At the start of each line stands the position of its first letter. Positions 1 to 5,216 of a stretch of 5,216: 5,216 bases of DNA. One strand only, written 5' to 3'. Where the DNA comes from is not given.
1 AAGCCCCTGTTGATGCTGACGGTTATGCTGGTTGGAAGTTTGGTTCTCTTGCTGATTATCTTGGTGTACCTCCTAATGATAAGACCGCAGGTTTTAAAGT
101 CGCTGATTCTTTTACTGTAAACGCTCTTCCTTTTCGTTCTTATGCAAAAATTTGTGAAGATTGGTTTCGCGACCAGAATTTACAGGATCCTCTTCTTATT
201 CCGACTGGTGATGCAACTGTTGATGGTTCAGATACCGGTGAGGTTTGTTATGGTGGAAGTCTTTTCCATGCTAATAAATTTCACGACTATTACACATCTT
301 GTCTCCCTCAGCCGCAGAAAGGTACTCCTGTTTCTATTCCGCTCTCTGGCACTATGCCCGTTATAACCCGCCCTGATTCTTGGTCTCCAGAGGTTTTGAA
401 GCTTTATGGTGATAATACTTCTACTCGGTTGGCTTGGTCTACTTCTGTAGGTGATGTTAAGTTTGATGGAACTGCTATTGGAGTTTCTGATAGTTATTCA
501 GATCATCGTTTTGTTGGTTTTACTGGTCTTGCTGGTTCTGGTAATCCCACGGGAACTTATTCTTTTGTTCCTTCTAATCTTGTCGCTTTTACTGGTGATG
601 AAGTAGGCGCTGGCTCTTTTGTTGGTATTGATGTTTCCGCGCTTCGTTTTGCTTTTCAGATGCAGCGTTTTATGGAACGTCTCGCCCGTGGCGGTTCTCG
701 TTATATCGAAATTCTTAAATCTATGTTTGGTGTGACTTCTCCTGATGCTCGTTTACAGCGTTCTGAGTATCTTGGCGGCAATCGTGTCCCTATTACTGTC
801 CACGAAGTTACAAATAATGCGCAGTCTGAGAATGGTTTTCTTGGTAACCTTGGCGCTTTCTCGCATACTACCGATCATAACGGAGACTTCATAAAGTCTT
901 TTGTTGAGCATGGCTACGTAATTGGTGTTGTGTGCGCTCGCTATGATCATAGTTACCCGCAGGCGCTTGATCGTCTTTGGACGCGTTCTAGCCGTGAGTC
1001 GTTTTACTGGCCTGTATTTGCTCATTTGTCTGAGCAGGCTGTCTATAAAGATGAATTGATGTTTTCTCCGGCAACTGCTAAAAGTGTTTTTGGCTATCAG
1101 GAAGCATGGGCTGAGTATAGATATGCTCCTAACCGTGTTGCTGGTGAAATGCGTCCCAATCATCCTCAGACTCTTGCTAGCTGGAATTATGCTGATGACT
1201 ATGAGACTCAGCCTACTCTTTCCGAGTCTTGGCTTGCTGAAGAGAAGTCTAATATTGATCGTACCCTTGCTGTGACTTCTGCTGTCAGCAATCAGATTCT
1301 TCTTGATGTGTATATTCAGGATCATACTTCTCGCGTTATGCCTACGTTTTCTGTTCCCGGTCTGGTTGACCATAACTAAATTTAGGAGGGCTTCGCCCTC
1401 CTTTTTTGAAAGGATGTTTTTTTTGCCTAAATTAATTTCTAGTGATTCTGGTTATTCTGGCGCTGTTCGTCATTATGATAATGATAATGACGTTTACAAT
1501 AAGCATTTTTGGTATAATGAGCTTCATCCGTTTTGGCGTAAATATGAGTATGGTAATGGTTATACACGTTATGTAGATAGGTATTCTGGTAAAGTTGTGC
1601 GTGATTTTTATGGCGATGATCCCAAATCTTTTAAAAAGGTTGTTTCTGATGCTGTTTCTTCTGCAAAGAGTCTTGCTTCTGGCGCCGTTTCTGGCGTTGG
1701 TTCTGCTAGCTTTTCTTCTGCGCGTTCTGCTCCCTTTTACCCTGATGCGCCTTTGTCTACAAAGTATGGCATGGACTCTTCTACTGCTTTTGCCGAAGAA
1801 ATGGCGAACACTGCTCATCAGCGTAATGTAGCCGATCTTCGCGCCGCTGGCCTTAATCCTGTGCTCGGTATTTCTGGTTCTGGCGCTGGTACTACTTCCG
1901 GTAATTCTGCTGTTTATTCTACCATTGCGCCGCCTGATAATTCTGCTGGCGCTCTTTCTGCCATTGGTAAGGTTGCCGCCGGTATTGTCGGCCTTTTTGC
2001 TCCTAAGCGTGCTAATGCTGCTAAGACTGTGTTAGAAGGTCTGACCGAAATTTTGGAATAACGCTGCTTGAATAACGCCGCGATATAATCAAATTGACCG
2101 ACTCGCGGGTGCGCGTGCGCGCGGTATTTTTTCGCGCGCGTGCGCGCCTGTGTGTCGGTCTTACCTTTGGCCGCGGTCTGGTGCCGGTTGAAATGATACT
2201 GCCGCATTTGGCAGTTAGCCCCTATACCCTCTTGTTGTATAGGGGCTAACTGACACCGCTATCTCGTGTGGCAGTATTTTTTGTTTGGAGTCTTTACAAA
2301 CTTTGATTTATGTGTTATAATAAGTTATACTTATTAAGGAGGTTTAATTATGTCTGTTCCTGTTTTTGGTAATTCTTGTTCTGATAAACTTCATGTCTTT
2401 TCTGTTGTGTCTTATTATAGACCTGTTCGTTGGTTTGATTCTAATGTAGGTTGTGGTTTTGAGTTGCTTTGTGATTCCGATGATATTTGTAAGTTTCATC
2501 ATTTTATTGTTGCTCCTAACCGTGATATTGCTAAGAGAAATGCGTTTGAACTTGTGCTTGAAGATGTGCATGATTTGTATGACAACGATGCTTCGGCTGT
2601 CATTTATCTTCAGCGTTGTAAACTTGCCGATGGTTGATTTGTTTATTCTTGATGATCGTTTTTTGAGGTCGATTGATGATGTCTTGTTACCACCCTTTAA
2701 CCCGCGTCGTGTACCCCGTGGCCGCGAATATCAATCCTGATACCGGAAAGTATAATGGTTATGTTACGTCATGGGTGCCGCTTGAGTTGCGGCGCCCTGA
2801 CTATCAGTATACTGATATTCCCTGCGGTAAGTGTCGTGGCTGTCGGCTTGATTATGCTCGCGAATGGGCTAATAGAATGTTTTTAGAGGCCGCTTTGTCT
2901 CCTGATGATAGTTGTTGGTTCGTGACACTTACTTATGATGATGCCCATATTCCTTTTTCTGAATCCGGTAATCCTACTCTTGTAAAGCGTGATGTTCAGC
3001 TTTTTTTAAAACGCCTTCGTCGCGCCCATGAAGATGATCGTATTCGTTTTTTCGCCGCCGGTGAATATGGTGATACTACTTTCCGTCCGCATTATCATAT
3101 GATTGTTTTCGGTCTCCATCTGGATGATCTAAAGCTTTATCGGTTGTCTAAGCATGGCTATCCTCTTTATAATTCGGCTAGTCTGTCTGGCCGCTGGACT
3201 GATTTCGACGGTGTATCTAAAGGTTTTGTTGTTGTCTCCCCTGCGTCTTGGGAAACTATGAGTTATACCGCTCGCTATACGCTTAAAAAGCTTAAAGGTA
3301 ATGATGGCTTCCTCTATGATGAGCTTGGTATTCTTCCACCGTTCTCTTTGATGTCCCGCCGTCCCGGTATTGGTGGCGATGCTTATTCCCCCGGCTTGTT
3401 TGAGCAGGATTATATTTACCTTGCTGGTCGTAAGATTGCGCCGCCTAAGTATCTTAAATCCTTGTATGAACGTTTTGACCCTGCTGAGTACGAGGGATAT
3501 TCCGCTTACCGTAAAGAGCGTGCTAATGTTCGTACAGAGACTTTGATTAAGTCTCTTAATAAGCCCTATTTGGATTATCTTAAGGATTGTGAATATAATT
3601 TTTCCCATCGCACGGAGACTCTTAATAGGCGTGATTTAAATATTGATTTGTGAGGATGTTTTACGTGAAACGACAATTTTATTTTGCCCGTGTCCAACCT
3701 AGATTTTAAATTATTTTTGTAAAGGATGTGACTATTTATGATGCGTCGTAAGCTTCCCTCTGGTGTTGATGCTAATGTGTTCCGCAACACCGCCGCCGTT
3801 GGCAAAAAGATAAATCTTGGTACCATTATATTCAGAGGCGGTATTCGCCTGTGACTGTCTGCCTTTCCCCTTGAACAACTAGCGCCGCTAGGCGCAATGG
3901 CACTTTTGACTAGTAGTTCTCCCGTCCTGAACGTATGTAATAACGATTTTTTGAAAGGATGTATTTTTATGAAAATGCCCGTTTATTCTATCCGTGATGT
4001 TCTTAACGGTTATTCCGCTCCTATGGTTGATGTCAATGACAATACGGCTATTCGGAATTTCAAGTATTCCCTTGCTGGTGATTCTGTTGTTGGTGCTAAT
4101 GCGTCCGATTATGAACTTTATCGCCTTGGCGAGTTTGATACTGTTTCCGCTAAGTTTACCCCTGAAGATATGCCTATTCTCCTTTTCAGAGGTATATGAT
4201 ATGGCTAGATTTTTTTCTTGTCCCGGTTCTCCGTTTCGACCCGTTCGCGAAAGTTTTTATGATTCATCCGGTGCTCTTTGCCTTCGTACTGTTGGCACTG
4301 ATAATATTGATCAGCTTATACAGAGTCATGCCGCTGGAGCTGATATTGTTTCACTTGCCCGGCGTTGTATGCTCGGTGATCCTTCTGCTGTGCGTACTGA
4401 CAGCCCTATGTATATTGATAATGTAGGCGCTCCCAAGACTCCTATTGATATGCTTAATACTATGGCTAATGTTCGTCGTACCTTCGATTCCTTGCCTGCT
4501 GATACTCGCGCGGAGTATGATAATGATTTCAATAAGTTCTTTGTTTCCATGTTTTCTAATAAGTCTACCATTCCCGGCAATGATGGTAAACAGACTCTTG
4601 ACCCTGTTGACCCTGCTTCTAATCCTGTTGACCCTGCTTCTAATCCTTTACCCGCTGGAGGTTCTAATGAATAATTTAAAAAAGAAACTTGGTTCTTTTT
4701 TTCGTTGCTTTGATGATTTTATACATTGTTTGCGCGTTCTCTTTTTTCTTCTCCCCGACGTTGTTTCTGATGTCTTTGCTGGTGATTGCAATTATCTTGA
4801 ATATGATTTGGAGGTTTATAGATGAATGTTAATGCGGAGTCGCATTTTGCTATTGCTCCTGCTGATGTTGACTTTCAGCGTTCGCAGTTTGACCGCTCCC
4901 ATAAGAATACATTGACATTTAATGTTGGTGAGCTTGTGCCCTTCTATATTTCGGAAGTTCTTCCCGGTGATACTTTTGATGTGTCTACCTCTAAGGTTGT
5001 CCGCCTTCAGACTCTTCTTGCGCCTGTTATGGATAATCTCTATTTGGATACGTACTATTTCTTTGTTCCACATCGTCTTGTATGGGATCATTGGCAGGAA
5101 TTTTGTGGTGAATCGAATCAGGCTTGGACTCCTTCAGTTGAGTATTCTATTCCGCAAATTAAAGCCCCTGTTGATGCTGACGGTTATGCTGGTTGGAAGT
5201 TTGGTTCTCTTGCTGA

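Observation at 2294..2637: Self-contained expression cassette (consensus promoter, perfect SD, 95-aa acidic Cys/His ORF) inserted between VP2 and VP4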

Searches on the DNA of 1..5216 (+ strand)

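Call 4: search_rna_families(source=window, threshold=evalue, max_evalue=1, show_alignments=3)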
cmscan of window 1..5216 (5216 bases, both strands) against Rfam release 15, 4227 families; matches with E-value up to 1: 2.
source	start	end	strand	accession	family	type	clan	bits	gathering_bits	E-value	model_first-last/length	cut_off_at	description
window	2097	2159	+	RF01005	MIR530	Gene; miRNA;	-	23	85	0.51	1-172/172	no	MIR530 microRNA precursor family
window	2971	3003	-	RF02914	DUF805b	Cis-reg;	CL00115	15.8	35.6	0.98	1-35/35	no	DUF805b RNA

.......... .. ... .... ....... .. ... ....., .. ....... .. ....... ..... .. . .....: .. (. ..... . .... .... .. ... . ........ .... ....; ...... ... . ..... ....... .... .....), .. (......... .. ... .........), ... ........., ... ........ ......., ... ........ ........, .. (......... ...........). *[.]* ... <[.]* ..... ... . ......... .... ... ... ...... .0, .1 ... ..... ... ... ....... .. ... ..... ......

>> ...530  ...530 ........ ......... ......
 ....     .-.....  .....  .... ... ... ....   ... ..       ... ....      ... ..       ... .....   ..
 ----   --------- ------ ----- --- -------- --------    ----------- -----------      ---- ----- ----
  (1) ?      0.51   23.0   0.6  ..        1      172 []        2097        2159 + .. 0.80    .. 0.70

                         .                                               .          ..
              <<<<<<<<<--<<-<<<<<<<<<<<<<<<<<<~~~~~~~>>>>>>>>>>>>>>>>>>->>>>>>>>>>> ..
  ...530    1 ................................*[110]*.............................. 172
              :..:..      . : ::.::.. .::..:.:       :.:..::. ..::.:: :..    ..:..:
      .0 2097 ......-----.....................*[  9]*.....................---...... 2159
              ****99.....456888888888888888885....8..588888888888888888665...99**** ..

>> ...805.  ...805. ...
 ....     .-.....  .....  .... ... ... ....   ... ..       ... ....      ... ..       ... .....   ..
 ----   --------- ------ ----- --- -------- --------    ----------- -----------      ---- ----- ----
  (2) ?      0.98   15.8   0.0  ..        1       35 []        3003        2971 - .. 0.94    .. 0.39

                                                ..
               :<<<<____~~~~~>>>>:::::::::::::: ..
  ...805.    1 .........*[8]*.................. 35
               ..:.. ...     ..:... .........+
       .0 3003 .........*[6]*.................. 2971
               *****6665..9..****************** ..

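Call 9: search_dna_similar(query=window:1-5160:+, collection=phages, mode=near, max_rows=20)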
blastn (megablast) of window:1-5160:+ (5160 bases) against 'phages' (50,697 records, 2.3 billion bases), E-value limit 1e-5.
Records with a match: 3; places in all: 3; records where one place covers at least 80% of the query: 0.
Best place of each record, by identity: 80-90% 3.
By first word of the organism name: bajarodmic 2; Microviridae 1.
By host as written in the record: Peromyscus fraterculus 2; - 1.
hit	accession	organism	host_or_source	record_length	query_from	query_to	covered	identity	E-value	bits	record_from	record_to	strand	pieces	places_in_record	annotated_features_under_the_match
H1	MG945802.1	Microviridae sp.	pig feces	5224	1085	1153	1%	85.9%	1e-9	73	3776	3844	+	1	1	similar to VP1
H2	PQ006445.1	bajarodmic virus 334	Peromyscus fraterculus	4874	1086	1153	1%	82.4%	9e-6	60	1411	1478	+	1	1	major capsid protein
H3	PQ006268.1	bajarodmic virus 170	Peromyscus fraterculus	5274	3035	3098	1%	87.5%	3e-10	75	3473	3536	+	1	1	replication initiator protein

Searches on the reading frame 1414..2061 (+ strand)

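Call 7: search_protein_families(library=pfam, proteins=[window:1414-2061:+], max_evalue=1)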
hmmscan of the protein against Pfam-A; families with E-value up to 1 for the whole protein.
window:1414-2061:+ (215 aa): 0 families

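Call 8: search_protein_families(library=phrogs, proteins=[window:1414-2061:+], max_evalue=1)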
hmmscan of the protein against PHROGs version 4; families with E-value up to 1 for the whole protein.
window:1414-2061:+ (215 aa): 16 families
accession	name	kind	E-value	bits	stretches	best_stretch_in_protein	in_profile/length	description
phrog_5158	-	unknown function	7e-16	59.7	1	126-169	81-126/322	-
phrog_21483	-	unknown function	3e-15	57.6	1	98-170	76-154/303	-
phrog_22637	-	tail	1.4e-14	55.4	1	121-167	33-80/264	pilot protein for DNA ejection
phrog_8693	-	tail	6.8e-13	50.1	1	78-171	5-84/258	pilot protein for DNA ejection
phrog_11693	-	tail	1.1e-12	49.6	1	118-178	36-96/228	pilot protein for DNA ejection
phrog_34374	-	tail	1.9e-11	44.8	1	125-170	182-227/310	pilot protein for DNA ejection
phrog_16516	-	tail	4.2e-11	44.1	1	81-166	21-94/186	minor tail protein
phrog_25360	-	unknown function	5.9e-11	43.4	1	123-183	62-117/316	-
phrog_20617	-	tail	6e-11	43.9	1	122-171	27-75/200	minor tail protein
phrog_27063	-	tail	6.2e-11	43.5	1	125-186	64-127/306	pilot protein for DNA ejection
phrog_8742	-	tail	1.5e-10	42.1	1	124-183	137-198/287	pilot protein for DNA ejection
phrog_18604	-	tail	5.3e-10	40.1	1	124-172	113-161/284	minor tail protein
phrog_35928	-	tail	2.7e-09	38.1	1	124-191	78-143/172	pilot protein for DNA ejection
phrog_29171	-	tail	2.6e-08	35.2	1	109-180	102-171/236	pilot protein for DNA ejection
phrog_23656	-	head and packaging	4.2e-08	34.1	1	125-184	2-56/175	virion structural protein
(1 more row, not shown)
